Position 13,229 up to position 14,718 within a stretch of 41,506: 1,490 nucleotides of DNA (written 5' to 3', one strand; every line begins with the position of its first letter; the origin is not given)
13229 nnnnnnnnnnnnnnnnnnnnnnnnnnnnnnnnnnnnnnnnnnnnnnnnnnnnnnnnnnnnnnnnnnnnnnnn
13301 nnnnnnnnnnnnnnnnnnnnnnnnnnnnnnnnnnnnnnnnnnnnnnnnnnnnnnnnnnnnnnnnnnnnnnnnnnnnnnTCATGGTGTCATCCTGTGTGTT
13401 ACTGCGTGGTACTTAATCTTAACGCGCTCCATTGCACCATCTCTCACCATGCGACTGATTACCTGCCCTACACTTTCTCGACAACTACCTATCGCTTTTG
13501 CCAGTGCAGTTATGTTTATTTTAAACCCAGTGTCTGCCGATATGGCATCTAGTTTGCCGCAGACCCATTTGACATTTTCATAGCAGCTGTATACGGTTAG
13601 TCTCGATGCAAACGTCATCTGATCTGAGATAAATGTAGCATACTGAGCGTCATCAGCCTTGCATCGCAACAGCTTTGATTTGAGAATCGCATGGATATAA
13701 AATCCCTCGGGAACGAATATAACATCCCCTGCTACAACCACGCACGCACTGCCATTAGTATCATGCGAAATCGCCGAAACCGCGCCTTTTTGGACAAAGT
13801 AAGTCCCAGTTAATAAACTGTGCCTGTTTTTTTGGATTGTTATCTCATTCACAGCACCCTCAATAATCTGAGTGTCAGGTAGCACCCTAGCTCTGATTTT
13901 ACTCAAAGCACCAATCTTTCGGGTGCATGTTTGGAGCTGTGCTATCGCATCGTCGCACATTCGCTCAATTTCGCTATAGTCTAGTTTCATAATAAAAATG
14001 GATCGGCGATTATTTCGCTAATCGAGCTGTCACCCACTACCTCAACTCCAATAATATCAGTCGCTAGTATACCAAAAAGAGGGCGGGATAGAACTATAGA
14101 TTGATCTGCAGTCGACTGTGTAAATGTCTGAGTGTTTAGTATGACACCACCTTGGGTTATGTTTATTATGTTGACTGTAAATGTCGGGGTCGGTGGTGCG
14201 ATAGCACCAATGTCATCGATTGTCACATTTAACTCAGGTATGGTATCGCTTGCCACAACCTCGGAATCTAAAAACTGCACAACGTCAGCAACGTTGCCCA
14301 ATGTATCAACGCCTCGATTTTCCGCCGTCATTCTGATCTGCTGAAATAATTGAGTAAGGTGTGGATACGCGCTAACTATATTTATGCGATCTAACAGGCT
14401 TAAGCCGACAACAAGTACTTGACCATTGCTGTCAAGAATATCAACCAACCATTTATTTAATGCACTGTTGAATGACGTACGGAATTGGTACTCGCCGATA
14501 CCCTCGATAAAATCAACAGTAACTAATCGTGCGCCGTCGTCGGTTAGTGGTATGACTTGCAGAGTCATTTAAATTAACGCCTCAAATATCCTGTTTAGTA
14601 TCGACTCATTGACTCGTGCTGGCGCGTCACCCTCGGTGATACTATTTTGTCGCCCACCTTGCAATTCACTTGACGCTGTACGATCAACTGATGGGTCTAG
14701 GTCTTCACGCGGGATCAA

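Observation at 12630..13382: Sec-signal CBM6-like lectin encoded among tail genes, directly upstream of a depolymerase-like beta-helix protein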

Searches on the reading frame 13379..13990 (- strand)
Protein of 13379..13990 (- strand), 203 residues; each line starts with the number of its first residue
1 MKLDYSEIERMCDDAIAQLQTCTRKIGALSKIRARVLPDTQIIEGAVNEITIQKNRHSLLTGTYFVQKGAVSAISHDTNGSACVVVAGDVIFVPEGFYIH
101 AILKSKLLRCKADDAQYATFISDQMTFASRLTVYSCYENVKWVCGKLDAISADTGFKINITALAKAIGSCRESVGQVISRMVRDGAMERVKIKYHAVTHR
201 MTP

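Call 3: search_protein_families(library=pfam, proteins=[window:13379-13990:-], max_evalue=0.1)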
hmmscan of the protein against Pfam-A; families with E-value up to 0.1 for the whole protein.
window:13379-13990:- (203 aa): 2 families
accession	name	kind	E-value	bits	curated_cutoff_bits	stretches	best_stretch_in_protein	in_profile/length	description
PF13545.12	HTH_Crp_2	-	0.0035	17.7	27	1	157-191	22-57/70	Crp-like helix-turn-helix domain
PF14499.12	DUF4437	-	0.083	12.5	24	0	103-151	157-206/250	Domain of unknown function (DUF4437)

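Call 4: search_protein_families(library=phrogs, proteins=[window:13379-13990:-], max_evalue=0.01)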
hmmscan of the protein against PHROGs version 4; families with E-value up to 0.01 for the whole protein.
window:13379-13990:- (203 aa): 0 families

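Call 30: search_solved_structures(query=A3, max_evalue=1, show_alignments=2)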
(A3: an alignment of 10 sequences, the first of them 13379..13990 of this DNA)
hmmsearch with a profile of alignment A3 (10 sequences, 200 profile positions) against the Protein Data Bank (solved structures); distinct sequences matched with E-value up to 1: 40.
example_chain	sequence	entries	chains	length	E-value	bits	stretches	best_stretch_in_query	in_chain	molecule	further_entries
3iwz_A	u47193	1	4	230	6.4e-05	25.7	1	123-188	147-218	Catabolite activation-like protein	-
2oz6_A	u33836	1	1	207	0.0001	25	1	140-191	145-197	Virulence Factor Regulator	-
7ff9_A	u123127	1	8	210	0.00011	24.9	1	140-191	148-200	cAMP-activated global transcriptional regulator Vfr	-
7ff8_A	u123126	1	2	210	0.00011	24.9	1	140-191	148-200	cAMP-activated global transcriptional regulator Vfr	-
7few_B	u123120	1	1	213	0.00011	24.9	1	140-191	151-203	cAMP-activated global transcriptional regulator Vfr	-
7few_A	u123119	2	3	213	0.00011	24.9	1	140-191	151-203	cAMP-activated global transcriptional regulator Vfr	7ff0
3fwe_A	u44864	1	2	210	0.00067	22.3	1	132-188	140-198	Catabolite gene activator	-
4ev0_A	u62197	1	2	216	0.001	21.7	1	132-187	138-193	Transcription regulator, Crp family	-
1o3q_A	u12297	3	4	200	0.0012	21.5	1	143-188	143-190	CATABOLITE GENE ACTIVATOR PROTEIN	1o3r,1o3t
6dt4_A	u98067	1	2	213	0.0014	21.3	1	143-188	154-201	Cyclic AMP receptor protein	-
1i5z_A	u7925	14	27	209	0.0014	21.3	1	143-188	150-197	CATABOLITE GENE ACTIVATOR PROTEIN | CATABOLITE GENE ACTIVATOR PROTEIN (CAP) | PROTEIN (CATABOLITE GENE ACTIVATOR PROTEIN (CAP))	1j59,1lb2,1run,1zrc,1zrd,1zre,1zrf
1g6n_A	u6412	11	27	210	0.0014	21.3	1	143-188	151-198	CATABOLITE GENE ACTIVATOR PROTEIN | PROTEIN (CATABOLITE GENE ACTIVATOR PROTEIN) | Catabolite gene activator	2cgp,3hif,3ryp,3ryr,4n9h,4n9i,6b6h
3kcc_A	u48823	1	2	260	0.0014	21.3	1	132-188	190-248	Catabolite gene activator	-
1cgp_A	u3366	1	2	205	0.0015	21.2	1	141-188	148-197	PROTEIN (CATABOLITE GENE ACTIVATOR PROTEIN (CAP))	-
3qop_A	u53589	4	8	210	0.0015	21.2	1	143-188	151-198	Catabolite gene activator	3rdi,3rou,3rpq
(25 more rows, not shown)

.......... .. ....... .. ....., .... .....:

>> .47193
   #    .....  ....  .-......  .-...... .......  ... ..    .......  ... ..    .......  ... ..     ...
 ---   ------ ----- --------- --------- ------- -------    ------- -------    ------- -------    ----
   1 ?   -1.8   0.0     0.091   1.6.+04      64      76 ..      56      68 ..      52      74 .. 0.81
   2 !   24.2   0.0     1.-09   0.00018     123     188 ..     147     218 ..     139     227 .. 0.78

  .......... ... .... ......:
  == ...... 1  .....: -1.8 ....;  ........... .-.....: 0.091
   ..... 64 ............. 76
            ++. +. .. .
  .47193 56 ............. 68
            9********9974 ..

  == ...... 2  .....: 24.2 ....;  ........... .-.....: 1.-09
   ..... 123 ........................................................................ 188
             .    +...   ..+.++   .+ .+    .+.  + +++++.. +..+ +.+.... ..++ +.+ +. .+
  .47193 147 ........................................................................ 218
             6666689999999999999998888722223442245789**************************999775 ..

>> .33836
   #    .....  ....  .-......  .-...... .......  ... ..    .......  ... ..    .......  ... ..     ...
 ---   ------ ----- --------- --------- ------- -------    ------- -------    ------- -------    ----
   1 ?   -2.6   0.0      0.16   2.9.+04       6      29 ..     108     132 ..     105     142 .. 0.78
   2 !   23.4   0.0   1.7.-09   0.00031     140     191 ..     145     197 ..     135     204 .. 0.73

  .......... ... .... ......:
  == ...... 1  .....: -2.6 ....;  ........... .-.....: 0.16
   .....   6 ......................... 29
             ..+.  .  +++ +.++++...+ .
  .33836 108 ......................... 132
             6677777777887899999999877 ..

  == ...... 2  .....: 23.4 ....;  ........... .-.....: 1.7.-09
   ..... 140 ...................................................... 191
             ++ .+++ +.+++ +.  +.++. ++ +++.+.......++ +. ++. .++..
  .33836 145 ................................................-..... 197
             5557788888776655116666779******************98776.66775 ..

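Call 31: search_protein_families(library=pfam, alignment_id=A3, max_evalue=0.1)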
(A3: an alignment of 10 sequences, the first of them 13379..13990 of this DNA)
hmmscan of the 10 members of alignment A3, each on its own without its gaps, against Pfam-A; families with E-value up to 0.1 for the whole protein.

A. member 1, window:13379-13990:- (203 aa): 2 families
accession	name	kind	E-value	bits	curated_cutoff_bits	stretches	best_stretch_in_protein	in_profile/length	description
PF13545.12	HTH_Crp_2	-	0.0035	17.7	27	1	157-191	22-57/70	Crp-like helix-turn-helix domain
PF14499.12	DUF4437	-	0.083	12.5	24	0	103-151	157-206/250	Domain of unknown function (DUF4437)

B. families by the number of members that match (of 10 scanned): 8 families
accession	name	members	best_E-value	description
PF13545.12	HTH_Crp_2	7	0.0001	Crp-like helix-turn-helix domain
PF00325.26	Crp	5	5.4e-05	Bacterial regulatory proteins, crp family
PF10458.14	Val_tRNA-synt_C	2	0.0099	Valyl tRNA synthetase tRNA binding arm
PF12648.12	TcpE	2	0.056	TcpE family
PF14627.12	DUF4453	1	0.0075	Domain of unknown function (DUF4453)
PF17792.6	ThiD2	1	0.072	ThiD2 family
PF14499.12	DUF4437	1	0.083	Domain of unknown function (DUF4437)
PF18607.7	HTH_54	1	0.085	ParA helix turn helix domain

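Call 39: search_protein_families(library=padloc, proteins=[window:13379-13990:-], max_evalue=0.01)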
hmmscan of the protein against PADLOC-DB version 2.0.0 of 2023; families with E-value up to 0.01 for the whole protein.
window:13379-13990:- (203 aa): 0 families

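Call 71: find_homologous_proteins(query=window:13379-13990:-, max_evalue=0.01)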
Query window:13379-13990:- (203 aa): 3 proteins with E <= 0.01 among 90 candidates.
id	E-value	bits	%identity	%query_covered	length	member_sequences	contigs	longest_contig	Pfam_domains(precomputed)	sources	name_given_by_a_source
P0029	2.5e-122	424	100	95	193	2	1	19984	-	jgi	-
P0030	2.9e-111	387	86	100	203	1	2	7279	-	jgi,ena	-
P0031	1.1e-64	236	52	99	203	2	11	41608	-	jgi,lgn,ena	-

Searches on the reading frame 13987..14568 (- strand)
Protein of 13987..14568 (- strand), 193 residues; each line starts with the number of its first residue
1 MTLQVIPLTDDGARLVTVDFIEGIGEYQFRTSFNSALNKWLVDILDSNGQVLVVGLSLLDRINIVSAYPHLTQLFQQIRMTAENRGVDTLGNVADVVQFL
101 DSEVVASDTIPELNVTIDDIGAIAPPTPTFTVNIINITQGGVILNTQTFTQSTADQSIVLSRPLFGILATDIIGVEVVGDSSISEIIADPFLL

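Call 3: search_protein_families(library=pfam, proteins=[window:13987-14568:-], max_evalue=0.1)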
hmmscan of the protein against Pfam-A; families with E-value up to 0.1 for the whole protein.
window:13987-14568:- (193 aa): 2 families
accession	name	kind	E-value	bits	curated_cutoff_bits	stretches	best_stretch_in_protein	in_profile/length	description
PF22479.2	Pam3_gp18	-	2.4e-06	28.4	24.2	1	5-86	3-81/101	Cyanophage baseplate Pam3 plug gp18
PF23789.1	Pre_tape_measure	-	0.054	13.7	27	1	46-94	16-64/149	Pre-tape measure protein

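Call 4: search_protein_families(library=phrogs, proteins=[window:13987-14568:-], max_evalue=0.01)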
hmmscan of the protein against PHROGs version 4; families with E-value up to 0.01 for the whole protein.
window:13987-14568:- (193 aa): 2 families
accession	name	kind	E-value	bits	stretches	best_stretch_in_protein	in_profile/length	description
phrog_349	-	head and packaging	1.3e-07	32.7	1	1-92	2-95/114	virion structural protein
phrog_8737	-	unknown function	0.0024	18.8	1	1-53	1-53/91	-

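Call 18: search_dna_similar(query=window:13987-14568:-, collection=phages, mode=protein, max_rows=25, max_evalue=0.001)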
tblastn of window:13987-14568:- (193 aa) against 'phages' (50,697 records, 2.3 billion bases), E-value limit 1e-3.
No match.

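Call 21: find_related_loci(query=window:13987-14568:-, collection=viral_contigs, flank=10000)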
Query window:13987-14568:- (193 aa) in viral_contigs; peptide patterns used: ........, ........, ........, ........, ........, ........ (x = any residue, [..] = any of these).
48 stretches matched a pattern, but none encodes a relative of the query by tblastn (E <= 1e-3).
